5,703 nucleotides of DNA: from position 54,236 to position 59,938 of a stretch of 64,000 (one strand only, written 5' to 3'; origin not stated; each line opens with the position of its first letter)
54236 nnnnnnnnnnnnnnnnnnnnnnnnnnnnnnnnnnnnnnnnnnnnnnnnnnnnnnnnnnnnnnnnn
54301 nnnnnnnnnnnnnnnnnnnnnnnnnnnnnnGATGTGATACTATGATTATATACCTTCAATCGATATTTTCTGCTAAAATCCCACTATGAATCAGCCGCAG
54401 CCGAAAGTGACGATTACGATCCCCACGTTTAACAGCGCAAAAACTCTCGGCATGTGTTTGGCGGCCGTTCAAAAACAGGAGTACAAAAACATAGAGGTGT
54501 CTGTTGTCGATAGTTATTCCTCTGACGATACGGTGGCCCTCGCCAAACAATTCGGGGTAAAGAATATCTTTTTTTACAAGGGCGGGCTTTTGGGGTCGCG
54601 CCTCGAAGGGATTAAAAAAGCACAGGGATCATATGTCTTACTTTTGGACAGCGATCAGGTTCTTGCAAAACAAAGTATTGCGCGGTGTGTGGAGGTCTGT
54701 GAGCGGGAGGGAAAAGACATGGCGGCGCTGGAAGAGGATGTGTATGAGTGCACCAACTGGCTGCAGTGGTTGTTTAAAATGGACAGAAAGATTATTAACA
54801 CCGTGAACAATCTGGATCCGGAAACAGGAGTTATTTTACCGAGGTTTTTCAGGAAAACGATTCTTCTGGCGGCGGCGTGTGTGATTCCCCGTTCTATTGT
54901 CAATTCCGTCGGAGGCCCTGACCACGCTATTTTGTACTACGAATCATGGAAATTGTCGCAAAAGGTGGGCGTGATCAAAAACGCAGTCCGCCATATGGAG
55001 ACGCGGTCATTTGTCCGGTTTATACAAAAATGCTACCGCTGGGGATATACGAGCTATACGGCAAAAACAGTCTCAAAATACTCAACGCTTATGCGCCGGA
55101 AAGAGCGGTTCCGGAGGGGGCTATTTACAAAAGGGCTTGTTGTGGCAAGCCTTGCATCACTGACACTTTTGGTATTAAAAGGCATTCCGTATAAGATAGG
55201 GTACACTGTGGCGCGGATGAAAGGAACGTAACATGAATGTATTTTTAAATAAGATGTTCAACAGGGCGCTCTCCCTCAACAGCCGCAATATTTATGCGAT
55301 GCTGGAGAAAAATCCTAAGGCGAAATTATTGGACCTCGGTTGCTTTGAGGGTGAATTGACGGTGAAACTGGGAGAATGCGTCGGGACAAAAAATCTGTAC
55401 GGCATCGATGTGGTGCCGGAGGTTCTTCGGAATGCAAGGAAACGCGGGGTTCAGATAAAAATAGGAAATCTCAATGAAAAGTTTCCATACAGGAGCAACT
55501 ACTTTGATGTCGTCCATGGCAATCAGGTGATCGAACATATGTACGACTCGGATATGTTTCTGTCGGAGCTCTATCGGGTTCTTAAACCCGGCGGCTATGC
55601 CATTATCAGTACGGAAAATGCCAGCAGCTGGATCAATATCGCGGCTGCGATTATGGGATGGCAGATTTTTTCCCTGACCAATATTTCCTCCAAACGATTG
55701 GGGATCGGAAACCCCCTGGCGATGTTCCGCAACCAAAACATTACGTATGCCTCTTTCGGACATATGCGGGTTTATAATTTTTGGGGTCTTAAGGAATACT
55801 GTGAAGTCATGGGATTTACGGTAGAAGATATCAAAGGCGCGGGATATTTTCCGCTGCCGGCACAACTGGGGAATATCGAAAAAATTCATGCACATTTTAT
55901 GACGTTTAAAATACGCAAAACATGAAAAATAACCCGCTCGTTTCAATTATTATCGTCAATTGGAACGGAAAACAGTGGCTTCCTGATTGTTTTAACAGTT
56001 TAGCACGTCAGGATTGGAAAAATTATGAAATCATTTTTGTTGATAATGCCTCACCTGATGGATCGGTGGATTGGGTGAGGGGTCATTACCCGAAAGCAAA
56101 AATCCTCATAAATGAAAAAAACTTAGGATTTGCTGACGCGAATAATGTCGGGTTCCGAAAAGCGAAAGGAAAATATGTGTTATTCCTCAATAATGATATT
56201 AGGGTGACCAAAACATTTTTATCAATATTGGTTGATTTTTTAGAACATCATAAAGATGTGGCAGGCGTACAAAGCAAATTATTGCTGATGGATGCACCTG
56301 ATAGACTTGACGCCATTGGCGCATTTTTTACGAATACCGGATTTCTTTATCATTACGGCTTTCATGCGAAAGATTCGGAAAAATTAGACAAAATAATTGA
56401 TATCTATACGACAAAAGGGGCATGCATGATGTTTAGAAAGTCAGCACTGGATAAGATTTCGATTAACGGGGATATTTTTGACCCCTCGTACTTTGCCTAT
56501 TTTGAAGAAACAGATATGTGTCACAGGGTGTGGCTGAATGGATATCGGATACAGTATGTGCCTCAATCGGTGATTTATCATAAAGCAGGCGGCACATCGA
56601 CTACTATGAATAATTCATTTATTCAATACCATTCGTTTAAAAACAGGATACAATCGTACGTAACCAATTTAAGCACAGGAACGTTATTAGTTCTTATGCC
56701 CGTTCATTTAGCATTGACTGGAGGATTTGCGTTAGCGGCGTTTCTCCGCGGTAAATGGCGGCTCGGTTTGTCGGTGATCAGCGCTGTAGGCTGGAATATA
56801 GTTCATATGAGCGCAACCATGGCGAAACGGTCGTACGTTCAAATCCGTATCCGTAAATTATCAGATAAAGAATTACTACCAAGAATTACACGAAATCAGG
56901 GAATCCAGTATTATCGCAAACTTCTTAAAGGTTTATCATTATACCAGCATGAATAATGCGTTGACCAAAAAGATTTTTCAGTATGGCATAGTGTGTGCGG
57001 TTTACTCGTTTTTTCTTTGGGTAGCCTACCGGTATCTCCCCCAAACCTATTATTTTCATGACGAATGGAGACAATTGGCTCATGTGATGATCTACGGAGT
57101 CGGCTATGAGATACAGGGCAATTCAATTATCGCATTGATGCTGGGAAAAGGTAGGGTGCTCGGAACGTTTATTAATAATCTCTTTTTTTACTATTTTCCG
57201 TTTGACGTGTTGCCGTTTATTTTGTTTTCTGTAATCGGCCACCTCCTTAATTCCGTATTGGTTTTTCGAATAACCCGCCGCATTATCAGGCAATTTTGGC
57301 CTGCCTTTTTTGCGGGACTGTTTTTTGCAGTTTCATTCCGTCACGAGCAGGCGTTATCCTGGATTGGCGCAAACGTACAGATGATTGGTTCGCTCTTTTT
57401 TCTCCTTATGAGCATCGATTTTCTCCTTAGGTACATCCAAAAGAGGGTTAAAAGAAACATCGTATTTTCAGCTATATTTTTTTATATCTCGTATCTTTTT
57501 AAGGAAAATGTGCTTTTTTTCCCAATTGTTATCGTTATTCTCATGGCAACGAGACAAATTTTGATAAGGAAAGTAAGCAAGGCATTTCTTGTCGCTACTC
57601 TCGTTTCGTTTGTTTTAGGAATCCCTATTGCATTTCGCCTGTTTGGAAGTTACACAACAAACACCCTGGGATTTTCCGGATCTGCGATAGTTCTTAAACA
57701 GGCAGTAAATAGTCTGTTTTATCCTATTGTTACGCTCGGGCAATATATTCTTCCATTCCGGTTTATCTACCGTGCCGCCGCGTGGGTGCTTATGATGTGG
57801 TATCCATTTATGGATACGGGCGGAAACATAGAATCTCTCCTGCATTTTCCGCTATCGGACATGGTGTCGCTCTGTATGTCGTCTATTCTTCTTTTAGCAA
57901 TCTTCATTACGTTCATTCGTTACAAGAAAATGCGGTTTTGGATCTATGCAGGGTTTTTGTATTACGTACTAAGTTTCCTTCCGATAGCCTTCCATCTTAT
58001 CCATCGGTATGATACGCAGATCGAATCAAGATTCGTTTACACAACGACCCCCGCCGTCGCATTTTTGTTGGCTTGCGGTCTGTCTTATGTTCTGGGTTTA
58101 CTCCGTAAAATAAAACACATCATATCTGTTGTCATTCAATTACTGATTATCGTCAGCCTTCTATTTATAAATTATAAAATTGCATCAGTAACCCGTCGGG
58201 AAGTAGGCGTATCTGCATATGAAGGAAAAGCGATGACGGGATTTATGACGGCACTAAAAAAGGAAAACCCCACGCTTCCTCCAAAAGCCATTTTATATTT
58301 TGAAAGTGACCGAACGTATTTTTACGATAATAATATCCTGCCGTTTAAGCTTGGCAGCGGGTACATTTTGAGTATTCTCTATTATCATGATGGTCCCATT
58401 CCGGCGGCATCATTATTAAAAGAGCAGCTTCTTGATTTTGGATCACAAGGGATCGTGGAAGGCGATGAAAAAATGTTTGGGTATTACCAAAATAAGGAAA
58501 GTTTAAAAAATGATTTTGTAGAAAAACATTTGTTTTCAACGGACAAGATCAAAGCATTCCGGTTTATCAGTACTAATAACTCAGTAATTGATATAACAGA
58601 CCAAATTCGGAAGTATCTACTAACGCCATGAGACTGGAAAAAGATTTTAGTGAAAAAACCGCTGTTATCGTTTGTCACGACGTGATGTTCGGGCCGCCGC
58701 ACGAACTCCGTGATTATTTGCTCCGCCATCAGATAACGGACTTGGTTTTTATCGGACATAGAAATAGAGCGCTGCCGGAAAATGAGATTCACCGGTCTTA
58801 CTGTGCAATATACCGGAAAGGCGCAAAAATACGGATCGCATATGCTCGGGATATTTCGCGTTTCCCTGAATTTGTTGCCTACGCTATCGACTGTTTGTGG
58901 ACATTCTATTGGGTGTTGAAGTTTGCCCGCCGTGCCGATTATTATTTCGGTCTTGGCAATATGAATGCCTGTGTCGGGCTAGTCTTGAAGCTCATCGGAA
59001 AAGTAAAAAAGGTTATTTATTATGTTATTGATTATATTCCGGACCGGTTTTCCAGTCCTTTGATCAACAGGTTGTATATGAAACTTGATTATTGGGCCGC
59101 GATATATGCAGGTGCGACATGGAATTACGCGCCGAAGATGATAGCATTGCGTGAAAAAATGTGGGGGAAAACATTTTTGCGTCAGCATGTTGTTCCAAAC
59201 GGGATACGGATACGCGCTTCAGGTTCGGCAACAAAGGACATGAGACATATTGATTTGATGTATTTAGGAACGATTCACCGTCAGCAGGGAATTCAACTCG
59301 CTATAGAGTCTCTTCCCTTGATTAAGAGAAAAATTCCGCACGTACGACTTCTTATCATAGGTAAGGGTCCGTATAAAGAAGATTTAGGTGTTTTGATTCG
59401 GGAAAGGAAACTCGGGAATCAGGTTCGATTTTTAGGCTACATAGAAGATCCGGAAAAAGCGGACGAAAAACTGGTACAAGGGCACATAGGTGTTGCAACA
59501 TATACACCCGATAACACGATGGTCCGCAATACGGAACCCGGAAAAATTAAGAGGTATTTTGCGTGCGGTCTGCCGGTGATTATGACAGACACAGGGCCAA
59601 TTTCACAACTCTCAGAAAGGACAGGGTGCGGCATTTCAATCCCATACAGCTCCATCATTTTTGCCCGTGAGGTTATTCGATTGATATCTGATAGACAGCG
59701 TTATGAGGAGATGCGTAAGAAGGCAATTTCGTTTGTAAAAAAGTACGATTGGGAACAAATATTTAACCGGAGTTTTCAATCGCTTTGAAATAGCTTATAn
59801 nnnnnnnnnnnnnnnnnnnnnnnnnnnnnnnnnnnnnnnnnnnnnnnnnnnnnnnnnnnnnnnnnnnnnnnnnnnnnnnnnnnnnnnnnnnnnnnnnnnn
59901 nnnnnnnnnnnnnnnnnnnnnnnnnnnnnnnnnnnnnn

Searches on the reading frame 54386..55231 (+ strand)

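Call 24: search_protein_families(library=pfam, proteins=[window:54386-55231:+], max_evalue=0.00001)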
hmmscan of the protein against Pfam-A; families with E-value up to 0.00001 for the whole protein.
window:54386-55231:+ (281 aa): 2 families
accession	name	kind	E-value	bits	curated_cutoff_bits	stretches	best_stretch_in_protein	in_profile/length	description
PF00535.33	Glycos_transf_2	-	1.5e-24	87.3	23.3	1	9-132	1-130/168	Glycosyl transferase family 2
PF13641.12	Glyco_tranf_2_3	-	7.2e-12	46.3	27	1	6-222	1-230/230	Glycosyltransferase like family 2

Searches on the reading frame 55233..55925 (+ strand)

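Call 24: search_protein_families(library=pfam, proteins=[window:55233-55925:+], max_evalue=0.00001)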
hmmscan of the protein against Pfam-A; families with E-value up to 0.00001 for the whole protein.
window:55233-55925:+ (230 aa): 8 families
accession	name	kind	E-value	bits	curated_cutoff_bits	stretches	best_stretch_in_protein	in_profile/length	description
PF08241.18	Methyltransf_11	-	5.5e-18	65.8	21.2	1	33-125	1-95/95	Methyltransferase domain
PF13847.12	Methyltransf_31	-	7.4e-18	65.1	27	1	28-133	3-117/145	Methyltransferase domain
PF13489.12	Methyltransf_23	-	1.4e-17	64.3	27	1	17-198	10-162/164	Methyltransferase domain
PF13649.12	Methyltransf_25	-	4.4e-15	56.6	27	1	33-121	2-97/97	Methyltransferase domain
PF08242.18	Methyltransf_12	-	1.5e-11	45.3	30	1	33-122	1-97/98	Methyltransferase domain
PF01209.24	Ubie_methyltran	-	1.7e-08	34.6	20.1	1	23-125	42-151/233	ubiE/COQ5 methyltransferase family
PF03141.22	Methyltransf_29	-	1.3e-07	31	23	1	31-130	120-222/506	Putative S-adenosyl-L-methionine-dependent methyltransferase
PF07021.18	MetW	-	2.1e-07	31.2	21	1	28-134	13-116/193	Methionine biosynthesis protein MetW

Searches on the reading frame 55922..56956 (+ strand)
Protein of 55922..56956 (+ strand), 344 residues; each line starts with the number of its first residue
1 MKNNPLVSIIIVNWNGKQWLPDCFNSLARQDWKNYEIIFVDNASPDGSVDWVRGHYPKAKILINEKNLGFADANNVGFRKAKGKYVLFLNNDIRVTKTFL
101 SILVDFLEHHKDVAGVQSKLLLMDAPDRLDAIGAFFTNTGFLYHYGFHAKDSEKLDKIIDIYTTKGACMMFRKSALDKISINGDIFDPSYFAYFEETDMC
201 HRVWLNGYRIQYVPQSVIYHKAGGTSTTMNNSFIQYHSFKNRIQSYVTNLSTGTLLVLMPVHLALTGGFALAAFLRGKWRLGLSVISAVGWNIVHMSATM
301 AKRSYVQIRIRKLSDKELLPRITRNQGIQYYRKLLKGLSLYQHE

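Call 4: search_protein_families(library=pfam, proteins=[window:55922-56956:+])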
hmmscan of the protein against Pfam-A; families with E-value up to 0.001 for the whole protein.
window:55922-56956:+ (344 aa): 6 families
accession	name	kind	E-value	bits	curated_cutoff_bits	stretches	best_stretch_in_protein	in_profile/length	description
PF00535.33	Glycos_transf_2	-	3.1e-29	102.5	23.3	1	8-178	1-166/168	Glycosyl transferase family 2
PF13641.12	Glyco_tranf_2_3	-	1.2e-16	61.9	27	1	7-225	3-213/230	Glycosyltransferase like family 2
PF13632.12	Glyco_trans_2_3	-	1.5e-12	48.2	27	1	85-275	1-169/198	Glycosyl transferase family group 2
PF13506.12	Glyco_transf_21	-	9.8e-05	22.3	21.7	1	76-179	24-117/174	Glycosyl transferase family 21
PF10111.15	Glyco_tranf_2_2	-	0.0001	22.4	27.3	1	10-97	5-96/276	Glycosyltransferase like family 2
PF13712.12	Glyco_tranf_2_5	-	0.00059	20.1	27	0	68-222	39-191/210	Glycosyltransferase like family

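Call 5: search_protein_families(library=ncbifam, proteins=[window:55922-56956:+])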
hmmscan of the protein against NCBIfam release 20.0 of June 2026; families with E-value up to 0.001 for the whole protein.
window:55922-56956:+ (344 aa): 20 families
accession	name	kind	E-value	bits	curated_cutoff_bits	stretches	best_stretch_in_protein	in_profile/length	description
NF007482.0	PRK10073.1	equivalog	6.8e-20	71.3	423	1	1-120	2-124/334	glycosyltransferase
NF038299.1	EPS_HpsN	equivalog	1.6e-16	60.2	425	1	5-226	1-229/317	hormogonium polysaccharide biosynthesis glycosyltransferase HpsN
TIGR03937.1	PgaC_IcaA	equivalog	8.9e-15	54.5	422.3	1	2-219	42-249/407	poly-beta-1,6-N-acetyl-D-glucosamine synthase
NF041875.1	EPS_EpsD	equivalog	6.6e-14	52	370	1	7-224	1-210/325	exopolysaccharide biosynthesis glycosyltransferase EpsD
NF047683.1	TeichurnBiosyTuaG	equivalog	9.1e-14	51.7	400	1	2-111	3-115/252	teichuronic acid biosynthesis protein TuaG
TIGR03965.1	mycofact_glyco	equivalog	5.3e-13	48.7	280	1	5-221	74-281/467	mycofactocin biosynthesis glycosyltransferase MftF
TIGR04283.1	glyco_like_mftF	equivalog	8.6e-12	45.1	182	1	7-115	1-105/221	TIGR04283 family arsenosugar biosynthesis glycosyltransferase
NF038302.1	EPS_HpsE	equivalog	1.8e-11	43.6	300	1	8-221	4-223/307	hormogonium polysaccharide biosynthesis glycosyltransferase HpsE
NF053739.1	GlytfEpsEBac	equivalog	7.3e-11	41.6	450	1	5-124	1-124/265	glycosyltransferase EpsE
NF050050.1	ProtGlycPglI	equivalog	3.3e-10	39.8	500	1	5-106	2-107/306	GalNAc(5)-diNAcBac-PP-undecaprenol beta-1,3-glucosyltransferase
NF007453.0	PRK10018.1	equivalog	1e-09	38.4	382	1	1-111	2-112/280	colanic acid biosynthesis glycosyltransferase WcaA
TIGR04017.1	WcaA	equivalog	2.1e-09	37.4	495.75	1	2-112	2-112/279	colanic acid biosynthesis glycosyltransferase WcaA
TIGR04009.1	wcaE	equivalog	1.7e-08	34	369.2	1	6-112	2-111/248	colanic acid biosynthesis glycosyltransferase WcaE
TIGR03111.1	glyc2_xrt_Gpos1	hypoth_equivalog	1.8e-08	33.6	363.95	1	2-178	46-229/439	TIGR03111 family XrtG-associated glycosyltransferase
TIGR01556.1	rhamnosyltran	subfamily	3.7e-08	32.9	200.55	1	33-231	20-211/281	rhamnosyltransferase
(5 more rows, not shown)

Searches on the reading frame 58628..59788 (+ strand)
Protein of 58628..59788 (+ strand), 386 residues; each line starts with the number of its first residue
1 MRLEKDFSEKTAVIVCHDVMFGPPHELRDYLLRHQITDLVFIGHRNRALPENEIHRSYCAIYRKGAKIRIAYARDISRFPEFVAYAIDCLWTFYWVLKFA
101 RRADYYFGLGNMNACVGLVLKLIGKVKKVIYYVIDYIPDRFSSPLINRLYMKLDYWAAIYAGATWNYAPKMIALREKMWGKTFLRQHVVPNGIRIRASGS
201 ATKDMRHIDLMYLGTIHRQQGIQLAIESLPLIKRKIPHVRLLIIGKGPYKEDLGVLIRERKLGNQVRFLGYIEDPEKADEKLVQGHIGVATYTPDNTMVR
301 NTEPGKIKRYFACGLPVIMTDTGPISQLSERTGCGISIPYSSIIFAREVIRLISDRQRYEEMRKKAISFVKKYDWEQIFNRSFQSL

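Call 4: search_protein_families(library=pfam, proteins=[window:58628-59788:+])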
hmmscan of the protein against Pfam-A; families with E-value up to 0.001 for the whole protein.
window:58628-59788:+ (386 aa): 2 families
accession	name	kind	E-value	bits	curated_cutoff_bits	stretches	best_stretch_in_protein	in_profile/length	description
PF13692.12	Glyco_trans_1_4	-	7.5e-18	65.6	27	1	209-355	3-142/142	Glycosyl transferases group 1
PF00534.26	Glycos_transf_1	-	8.5e-18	64.9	26.4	1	204-367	12-170/172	Glycosyl transferases group 1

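Call 5: search_protein_families(library=ncbifam, proteins=[window:58628-59788:+])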
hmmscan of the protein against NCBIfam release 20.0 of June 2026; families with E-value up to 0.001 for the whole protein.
window:58628-59788:+ (386 aa): 12 families
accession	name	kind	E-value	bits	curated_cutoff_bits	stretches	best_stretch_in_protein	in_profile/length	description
TIGR04063.1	stp3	hypoth_equivalog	8.5e-11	41.4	442.05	1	211-378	217-384/397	TIGR04063 family PEP-CTERM/XrtA system glycosyltransferase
NF041010.1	glycosy_Agl16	equivalog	3.7e-10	39.2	575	1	184-381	156-343/352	glycosylation protein Agl16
TIGR03999.1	thiol_BshA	equivalog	4.4e-09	35.7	273.7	0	311-380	293-364/375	N-acetyl-alpha-D-glucosaminyl L-malate synthase BshA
NF041876.1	EPS_EpsE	equivalog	8.9e-09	35.1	400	1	199-367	206-373/389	exopolysaccharide biosynthesis GT4 family glycosyltransferase EpsE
NF047880.1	glyco_SdgA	exception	1.1e-06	27.6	800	1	216-381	324-482/488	serine-aspartate repeat adhesin O-glycosyltransferase SdgA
NF038011.1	PelF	equivalog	3.1e-06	26.5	100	1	180-385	276-487/489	GT4 family glycosyltransferase PelF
NF038255.1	exopoly_VpsD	equivalog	2.3e-05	23.5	300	1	201-327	197-319/381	VpsD family glycosyltransferase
TIGR04157.1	glyco_rSAM_CFB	subfamily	2.4e-05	23.5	400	0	210-273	230-290/406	TIGR04157 family glycosyltransferase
TIGR03088.1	stp2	hypoth_equivalog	3.2e-05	23.2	409.05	1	210-371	200-354/374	TIGR03088 family PEP-CTERM/XrtA system glycosyltransferase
NF007640.0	PRK10307.1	subfamily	5e-05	22.4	276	1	210-374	232-392/411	WcaI family glycosyltransferase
NF046085.1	XrtY_assoc_Gly1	equivalog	0.00011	21.2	400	1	189-375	187-370/387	XrtY-associated glycosyltransferase XYAG1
NF050063.1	ProtGlycPglJ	equivalog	0.0005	19.4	500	1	211-277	198-261/363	N-acetylgalactosamine-N,N'-diacetylbacillosaminyl-diphospho-undecaprenol 4-alpha-N-acetylgalactosaminyltransferase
